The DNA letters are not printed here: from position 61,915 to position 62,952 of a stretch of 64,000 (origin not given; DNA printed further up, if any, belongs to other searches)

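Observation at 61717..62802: The barrel ORF has no usable start and is in frame with an upstream DsbA lipoprotein across a single TGA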

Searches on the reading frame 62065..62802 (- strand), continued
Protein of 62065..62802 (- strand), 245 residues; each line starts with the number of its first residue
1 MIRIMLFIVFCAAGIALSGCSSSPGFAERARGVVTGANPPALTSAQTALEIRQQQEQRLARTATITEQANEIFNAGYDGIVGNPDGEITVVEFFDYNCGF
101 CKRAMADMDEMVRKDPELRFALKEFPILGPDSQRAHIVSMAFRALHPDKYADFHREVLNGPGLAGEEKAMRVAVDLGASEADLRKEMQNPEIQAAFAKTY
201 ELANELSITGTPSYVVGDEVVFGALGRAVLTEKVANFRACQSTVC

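Call 28: find_encoding_contigs(protein=P0134, flank=3000, max_places=3)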
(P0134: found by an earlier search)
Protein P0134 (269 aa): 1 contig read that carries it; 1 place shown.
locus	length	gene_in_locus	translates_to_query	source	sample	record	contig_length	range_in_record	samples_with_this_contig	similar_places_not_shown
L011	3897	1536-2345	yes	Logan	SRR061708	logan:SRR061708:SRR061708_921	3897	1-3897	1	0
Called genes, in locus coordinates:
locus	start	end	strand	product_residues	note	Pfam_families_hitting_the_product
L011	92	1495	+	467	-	PF01435:Peptidase_M48, PF13429:TPR_15 (faint), PF07719:TPR_2 (faint), PF09976:TPR_21 (faint), PF13432:TPR_16 (weak), PF14559:TPR_19 (faint), PF23914:TPR_CcmH_CycH, PF13414:TPR_11 (faint)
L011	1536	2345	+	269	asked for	PF18312:ScsC_N, PF13462:Thioredoxin_4, PF01323:DSBA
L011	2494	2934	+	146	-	PF01220:DHquinase_II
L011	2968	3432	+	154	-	PF00364:Biotin_lipoyl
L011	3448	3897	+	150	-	?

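Call 29: find_encoding_contigs(protein=P0125, flank=5000, max_places=3)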
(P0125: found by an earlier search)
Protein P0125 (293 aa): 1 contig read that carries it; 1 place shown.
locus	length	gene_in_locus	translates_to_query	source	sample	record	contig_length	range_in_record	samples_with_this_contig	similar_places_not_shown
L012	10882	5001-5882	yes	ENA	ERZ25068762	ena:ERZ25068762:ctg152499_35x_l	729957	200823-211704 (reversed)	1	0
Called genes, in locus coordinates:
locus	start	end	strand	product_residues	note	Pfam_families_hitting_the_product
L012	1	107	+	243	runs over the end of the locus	PF01066:CDP-OH_P_transf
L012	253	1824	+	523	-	PF00005:ABC_tran, PF13304:AAA_21 (faint), PF00005:ABC_tran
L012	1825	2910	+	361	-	PF02653:BPD_transp_2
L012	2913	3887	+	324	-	PF02653:BPD_transp_2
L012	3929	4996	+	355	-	PF02608:Bmp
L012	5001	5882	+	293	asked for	PF13462:Thioredoxin_4, PF01323:DSBA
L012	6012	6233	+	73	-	-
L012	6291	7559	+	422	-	PF13428:TPR_14 (faint), PF13432:TPR_16 (weak), PF14559:TPR_19, PF04575:SlipAM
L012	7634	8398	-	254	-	PF05853:BKACE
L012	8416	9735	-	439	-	PF00202:Aminotran_3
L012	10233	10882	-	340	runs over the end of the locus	PF00356:LacI, PF13407:Peripla_BP_4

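Call 31: find_encoding_contigs(protein=P0136, flank=1500, max_places=3)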
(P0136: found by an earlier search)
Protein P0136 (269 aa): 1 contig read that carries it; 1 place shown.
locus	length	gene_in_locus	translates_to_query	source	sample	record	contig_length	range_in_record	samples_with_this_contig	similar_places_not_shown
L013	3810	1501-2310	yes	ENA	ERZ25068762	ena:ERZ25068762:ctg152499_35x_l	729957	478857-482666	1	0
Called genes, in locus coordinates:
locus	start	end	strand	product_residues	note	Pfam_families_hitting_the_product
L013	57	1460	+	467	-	PF01435:Peptidase_M48, PF13428:TPR_14 (faint), PF13429:TPR_15 (faint), PF07719:TPR_2 (faint), PF09976:TPR_21 (faint), PF13432:TPR_16 (weak), PF14559:TPR_19 (faint), PF23914:TPR_CcmH_CycH, +1 more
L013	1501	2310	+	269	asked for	PF18312:ScsC_N, PF13462:Thioredoxin_4, PF01323:DSBA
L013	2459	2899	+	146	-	PF01220:DHquinase_II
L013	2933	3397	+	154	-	PF00364:Biotin_lipoyl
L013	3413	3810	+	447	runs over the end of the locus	PF00289:Biotin_carb_N, PF02222:ATP-grasp, PF02786:CPSase_L_D2, PF07478:Dala_Dala_lig_C, PF02785:Biotin_carb_C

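Call 37: search_protein_families(library=pfam, proteins=[P0134, L012:5142-5879:+], max_evalue=0.1)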
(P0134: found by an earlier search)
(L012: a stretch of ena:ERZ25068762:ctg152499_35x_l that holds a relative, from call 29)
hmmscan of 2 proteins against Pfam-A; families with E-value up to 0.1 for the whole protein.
P0134 (269 aa): 4 families
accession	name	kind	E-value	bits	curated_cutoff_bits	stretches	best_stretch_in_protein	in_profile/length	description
PF01323.26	DSBA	-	4.4e-24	85.8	25.6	1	113-251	1-183/191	DSBA-like thioredoxin domain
PF18312.6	ScsC_N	-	2.4e-12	46.7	25.8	1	47-80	1-34/34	Copper resistance protein ScsC N-terminal domain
PF13462.12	Thioredoxin_4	-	2.3e-11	44.6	23.2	1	102-247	5-152/165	Thioredoxin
PF13098.12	Thioredoxin_2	-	1e-05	26.2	27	1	109-244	4-85/104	Thioredoxin-like domain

L012:5142-5879:+ (246 aa): 3 families
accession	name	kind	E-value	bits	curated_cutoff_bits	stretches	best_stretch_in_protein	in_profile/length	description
PF01323.26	DSBA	-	3.3e-24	86.2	25.6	1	90-228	1-183/191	DSBA-like thioredoxin domain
PF13462.12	Thioredoxin_4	-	5.8e-12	46.6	23.2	1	79-224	5-152/165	Thioredoxin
PF13098.12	Thioredoxin_2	-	1.3e-05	25.9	27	1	86-221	4-85/104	Thioredoxin-like domain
